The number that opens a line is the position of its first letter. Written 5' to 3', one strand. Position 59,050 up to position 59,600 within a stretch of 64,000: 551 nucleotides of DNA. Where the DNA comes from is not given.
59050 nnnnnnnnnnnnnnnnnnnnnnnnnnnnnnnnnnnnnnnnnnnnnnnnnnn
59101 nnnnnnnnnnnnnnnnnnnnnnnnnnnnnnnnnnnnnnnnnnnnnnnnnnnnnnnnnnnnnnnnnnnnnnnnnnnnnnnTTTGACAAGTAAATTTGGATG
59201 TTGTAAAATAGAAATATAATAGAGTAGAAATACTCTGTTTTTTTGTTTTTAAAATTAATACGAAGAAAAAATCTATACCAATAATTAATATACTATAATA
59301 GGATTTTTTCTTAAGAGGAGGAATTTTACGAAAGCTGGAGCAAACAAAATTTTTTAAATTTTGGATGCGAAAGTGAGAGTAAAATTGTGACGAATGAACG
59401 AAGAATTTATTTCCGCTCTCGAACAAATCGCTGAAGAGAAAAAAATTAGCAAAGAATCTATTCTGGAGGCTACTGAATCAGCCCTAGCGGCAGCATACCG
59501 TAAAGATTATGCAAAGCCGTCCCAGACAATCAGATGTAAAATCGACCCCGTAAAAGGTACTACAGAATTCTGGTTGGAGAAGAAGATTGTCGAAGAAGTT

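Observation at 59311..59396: Conserved leader of about 85 nt with an embedded AGGAGG, found upstream of three unrelated genes (nusA, mscL, a membrane protein)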

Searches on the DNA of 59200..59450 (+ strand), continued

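Call 59: search_with_rna_model(model_id=R2, source=window, filters=off, max_evalue=5)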
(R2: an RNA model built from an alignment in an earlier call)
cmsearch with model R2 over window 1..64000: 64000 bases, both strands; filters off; matches with E-value up to 5: 22.
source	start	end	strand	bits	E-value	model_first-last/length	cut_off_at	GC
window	55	187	+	106.5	1.9e-20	1-132/132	no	0.31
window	59260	59399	+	105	3.9e-20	1-132/132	no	0.28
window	40621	40750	+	89.8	6.6e-17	1-132/132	no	0.33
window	40624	40665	-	20.2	0.046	5-46/132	no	0.21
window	4137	4265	-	17.6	0.17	1-132/132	no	0.34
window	59263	59312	-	16.5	0.29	4-47/132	no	0.16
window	58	101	-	15.7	0.43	4-47/132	no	0.23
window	18595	18666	-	14.8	0.68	52-123/132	no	0.24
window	18603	18659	+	13.7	1.1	59-116/132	no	0.23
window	37095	37206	+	13.7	1.2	1-132/132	no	0.34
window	5997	6160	-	13.5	1.3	1-132/132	no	0.31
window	26810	26871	-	13.4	1.3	1-132/132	no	0.23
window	35970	36077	-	13.4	1.3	1-132/132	no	0.31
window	109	174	-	12.3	2.2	55-120/132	no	0.32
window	59322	59386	-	12.3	2.3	56-119/132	no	0.28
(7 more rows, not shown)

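Call 62: search_with_rna_model(model_id=R2, sources=[L123, L124, L125, L126, L127, L128, L129, L130, L131, L132, L133, L134, L135, L136, L137, L138, L139, L140, L141, L142, L143, L144, L145, L146, L147, L148, L149, L150, L151, L152, L153, L154, L155, L156, L157, L158, L159], max_evalue=0.01)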
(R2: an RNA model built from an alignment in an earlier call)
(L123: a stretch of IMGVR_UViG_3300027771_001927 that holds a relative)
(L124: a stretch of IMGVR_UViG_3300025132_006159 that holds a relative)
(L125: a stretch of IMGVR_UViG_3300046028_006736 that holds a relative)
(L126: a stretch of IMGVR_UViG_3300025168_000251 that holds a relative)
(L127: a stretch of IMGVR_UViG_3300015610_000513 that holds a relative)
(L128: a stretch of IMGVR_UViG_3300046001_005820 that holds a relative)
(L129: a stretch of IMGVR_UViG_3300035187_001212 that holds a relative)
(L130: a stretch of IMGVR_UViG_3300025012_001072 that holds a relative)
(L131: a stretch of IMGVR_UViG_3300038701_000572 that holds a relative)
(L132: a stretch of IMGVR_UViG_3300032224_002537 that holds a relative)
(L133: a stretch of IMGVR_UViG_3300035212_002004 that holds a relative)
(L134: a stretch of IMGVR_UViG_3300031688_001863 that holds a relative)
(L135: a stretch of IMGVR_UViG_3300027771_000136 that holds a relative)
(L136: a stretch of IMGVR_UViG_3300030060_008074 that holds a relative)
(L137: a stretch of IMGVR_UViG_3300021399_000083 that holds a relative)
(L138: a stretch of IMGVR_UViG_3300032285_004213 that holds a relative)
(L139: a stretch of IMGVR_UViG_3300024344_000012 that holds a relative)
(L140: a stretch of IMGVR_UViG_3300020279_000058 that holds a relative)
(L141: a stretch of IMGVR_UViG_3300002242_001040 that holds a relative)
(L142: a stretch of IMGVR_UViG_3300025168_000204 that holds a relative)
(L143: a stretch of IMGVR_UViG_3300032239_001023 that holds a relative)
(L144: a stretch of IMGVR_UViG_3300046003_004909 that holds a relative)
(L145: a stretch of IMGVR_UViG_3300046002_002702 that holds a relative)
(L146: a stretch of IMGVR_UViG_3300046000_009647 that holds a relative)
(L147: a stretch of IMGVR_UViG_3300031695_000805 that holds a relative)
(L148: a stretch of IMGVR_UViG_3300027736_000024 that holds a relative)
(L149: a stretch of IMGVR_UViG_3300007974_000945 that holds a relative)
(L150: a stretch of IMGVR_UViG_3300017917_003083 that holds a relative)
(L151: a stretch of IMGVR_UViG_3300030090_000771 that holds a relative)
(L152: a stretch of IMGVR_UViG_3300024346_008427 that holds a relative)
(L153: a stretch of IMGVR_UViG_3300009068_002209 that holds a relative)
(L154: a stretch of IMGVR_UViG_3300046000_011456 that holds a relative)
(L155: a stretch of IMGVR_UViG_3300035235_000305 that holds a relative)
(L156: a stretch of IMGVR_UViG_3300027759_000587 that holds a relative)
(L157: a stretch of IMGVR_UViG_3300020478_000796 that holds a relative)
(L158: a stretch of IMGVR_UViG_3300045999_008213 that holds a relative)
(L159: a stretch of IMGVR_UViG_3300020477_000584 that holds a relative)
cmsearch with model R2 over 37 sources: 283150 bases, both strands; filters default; matches with E-value up to 0.01: 0.
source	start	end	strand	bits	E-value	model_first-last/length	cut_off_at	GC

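Call 63: search_with_rna_model(model_id=R2, sources=[L002, L004, L005, L006, L007, L008, L021, L027, L030, L043, L056, L063, L068, L076, L092, L094, L103, L107, L111, L112, L116, L119, L122], max_evalue=0.05)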
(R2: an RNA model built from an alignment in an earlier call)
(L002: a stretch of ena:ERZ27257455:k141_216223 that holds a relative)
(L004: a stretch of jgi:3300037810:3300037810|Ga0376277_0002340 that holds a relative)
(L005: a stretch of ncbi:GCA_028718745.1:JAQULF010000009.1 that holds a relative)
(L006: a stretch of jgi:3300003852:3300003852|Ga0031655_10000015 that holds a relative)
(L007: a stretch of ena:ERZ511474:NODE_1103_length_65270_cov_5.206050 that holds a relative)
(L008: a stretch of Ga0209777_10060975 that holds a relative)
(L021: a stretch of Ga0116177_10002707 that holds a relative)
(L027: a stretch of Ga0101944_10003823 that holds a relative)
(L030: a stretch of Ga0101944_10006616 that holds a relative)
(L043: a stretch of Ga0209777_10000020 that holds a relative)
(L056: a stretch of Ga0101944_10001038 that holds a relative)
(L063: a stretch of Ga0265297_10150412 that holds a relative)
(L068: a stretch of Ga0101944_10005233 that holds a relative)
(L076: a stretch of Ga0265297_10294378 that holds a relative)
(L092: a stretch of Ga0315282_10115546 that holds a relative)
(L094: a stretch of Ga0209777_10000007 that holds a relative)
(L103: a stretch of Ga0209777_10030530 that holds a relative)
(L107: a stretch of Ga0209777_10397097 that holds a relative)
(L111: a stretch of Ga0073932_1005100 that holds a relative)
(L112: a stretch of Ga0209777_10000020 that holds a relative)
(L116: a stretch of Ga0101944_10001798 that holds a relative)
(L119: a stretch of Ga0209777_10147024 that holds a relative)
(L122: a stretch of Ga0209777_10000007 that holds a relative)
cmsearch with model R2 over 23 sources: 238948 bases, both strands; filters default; matches with E-value up to 0.05: 38.
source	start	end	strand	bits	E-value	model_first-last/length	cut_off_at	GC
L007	9875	10006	+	118.4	2e-22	1-132/132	no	0.31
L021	12601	12733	-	116.1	6.1e-22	1-132/132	no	0.28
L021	2610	2741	+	114.3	1.5e-21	1-132/132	no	0.28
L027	4233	4363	-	111.7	5.2e-21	1-132/132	no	0.34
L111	9722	9853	+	111.2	7e-21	1-132/132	no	0.32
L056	8150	8281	+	110.6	9.3e-21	1-132/132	no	0.31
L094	75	208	-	109.4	1.7e-20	1-132/132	no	0.27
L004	9878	10006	+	109.3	1.7e-20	1-132/132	no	0.33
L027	5227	5360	-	108.2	3e-20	1-132/132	no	0.31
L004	18974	19105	+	106.3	7.7e-20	1-132/132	no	0.37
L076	480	611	+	105.7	1e-19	1-132/132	no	0.38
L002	9867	10006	+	105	1.4e-19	1-132/132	no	0.28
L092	1924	2056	-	104.5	1.8e-19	1-132/132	no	0.29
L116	11811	11944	+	103.8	2.6e-19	1-132/132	no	0.25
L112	8031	8163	+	102.6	4.6e-19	1-132/132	no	0.28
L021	2270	2403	+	100.5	1.3e-18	1-132/132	no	0.28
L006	20960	21094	+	100.4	1.4e-18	1-132/132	no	0.29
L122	7300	7434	+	100.4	1.4e-18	1-132/132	no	0.29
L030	13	144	+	99.1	2.6e-18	1-132/132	no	0.28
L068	5403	5535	-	97.7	5.2e-18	1-132/132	no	0.24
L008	1103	1232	+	96.9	7.5e-18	1-132/132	no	0.36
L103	1097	1222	-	94.5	2.5e-17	1-132/132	no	0.36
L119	103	236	+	93.2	4.8e-17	1-132/132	no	0.36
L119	732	858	+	90.5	1.8e-16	1-132/132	no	0.36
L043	26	158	-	88.2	5.4e-16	1-132/132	no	0.33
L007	16385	16528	+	85.2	2.4e-15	1-132/132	no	0.26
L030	6216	6365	+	81.5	1.5e-14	1-132/132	no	0.22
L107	1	102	-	75.7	2.5e-13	1-103/132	3'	0.25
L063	471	559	+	66.4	2.4e-11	1-132/132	no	0.31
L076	1050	1132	+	64.2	7.2e-11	1-85/132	3'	0.24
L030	7310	7420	+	59.2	8.3e-10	1-132/132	no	0.28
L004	17534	17597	+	48.2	1.9e-07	1-132/132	no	0.28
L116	11720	11796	+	47.8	2.3e-07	1-132/132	no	0.23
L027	994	1081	-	34.8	0.00014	1-132/132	no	0.33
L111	9725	9769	-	24.5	0.021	4-47/132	no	0.2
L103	1178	1219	+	23.9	0.029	4-47/132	no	0.17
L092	2008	2053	+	23.2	0.04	4-47/132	no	0.15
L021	2613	2655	-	23.1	0.041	4-47/132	no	0.21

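Call 75: search_with_rna_model(model_id=R2, sources=[L160, L161, L162, L163], max_evalue=0.05)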
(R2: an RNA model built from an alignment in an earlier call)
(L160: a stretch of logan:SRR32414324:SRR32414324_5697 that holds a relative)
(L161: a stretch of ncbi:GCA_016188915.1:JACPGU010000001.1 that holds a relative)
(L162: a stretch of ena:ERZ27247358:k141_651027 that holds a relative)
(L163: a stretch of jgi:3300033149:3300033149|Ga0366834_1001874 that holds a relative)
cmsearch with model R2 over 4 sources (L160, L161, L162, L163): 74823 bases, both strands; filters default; matches with E-value up to 0.05: 0.
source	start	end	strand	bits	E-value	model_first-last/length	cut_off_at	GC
